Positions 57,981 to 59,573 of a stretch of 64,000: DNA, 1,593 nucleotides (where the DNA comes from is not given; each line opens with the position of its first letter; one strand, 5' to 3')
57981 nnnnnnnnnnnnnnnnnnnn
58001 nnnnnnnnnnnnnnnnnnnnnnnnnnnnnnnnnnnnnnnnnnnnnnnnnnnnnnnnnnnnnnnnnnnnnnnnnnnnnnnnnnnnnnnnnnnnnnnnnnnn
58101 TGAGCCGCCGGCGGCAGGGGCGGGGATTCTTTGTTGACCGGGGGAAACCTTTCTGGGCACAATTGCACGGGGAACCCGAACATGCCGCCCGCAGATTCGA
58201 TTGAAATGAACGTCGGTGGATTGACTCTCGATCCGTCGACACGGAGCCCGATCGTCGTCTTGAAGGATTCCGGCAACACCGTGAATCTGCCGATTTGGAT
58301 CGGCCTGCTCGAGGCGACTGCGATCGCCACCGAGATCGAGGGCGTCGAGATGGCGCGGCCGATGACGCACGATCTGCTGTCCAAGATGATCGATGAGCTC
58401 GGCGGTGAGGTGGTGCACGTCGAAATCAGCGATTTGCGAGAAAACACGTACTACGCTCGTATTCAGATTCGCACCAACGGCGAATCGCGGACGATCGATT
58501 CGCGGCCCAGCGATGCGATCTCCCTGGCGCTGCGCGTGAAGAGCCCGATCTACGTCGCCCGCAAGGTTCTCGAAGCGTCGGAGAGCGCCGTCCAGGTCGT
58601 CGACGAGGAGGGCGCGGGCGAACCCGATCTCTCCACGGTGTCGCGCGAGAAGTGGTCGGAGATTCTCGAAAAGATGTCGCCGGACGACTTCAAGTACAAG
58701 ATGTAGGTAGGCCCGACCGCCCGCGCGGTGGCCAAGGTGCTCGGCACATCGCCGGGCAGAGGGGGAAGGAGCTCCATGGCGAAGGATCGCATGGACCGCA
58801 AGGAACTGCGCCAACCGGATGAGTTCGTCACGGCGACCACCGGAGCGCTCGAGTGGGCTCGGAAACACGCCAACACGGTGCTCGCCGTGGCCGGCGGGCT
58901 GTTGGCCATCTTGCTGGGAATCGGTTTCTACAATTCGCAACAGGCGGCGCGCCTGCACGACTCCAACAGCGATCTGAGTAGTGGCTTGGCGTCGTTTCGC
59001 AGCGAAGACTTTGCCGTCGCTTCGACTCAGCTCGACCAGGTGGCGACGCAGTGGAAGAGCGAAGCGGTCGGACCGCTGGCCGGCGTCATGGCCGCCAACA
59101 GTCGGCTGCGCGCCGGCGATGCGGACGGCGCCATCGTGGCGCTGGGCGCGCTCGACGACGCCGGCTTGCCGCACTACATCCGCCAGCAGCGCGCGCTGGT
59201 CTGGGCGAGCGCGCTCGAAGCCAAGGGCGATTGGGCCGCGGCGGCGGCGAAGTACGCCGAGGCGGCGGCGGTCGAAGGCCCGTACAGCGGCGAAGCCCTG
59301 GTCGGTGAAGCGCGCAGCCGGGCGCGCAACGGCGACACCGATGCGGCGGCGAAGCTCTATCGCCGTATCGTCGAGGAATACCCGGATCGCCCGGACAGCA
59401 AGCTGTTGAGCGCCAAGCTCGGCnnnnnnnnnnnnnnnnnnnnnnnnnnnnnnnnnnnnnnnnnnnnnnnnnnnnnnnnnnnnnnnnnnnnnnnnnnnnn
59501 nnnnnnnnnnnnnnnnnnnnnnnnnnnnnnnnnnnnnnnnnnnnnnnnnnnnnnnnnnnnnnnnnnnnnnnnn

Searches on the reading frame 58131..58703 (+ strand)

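Call 71: search_protein_families(library=pfam, proteins=[window:58131-58703:+], max_evalue=0.001)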
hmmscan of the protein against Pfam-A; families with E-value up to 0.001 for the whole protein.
window:58131-58703:+ (191 aa): 1 family
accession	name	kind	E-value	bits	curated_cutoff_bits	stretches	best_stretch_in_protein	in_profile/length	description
PF02577.19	BFN_dom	-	3.4e-39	133.6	27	1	42-152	1-109/112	Bifunctional nuclease domain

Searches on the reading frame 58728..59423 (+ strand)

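Call 71: search_protein_families(library=pfam, proteins=[window:58728-59423:+], max_evalue=0.001)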
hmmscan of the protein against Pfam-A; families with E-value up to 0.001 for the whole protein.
window:58728-59423:+ (232 aa): 7 families
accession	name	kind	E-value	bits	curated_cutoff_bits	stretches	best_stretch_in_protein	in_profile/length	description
PF13432.12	TPR_16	-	8e-09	36.2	32.7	1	158-222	2-65/65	Tetratricopeptide repeat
PF13174.12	TPR_6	-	1.9e-07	31.7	26.3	1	189-220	1-32/33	Tetratricopeptide repeat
PF13428.12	TPR_14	-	6.1e-07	29.9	23.5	1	190-230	3-43/44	Tetratricopeptide repeat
PF09976.15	TPR_21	-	1.3e-05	25.5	25.5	1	43-230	3-187/193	Tetratricopeptide repeat-like domain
PF14559.12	TPR_19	-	0.0001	23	25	1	165-231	3-68/68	Tetratricopeptide repeat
PF07719.23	TPR_2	-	0.00032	21.1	27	0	189-220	2-33/34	Tetratricopeptide repeat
PF13176.12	TPR_7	-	0.00036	20.9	27.9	0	195-223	6-34/36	Tetratricopeptide repeat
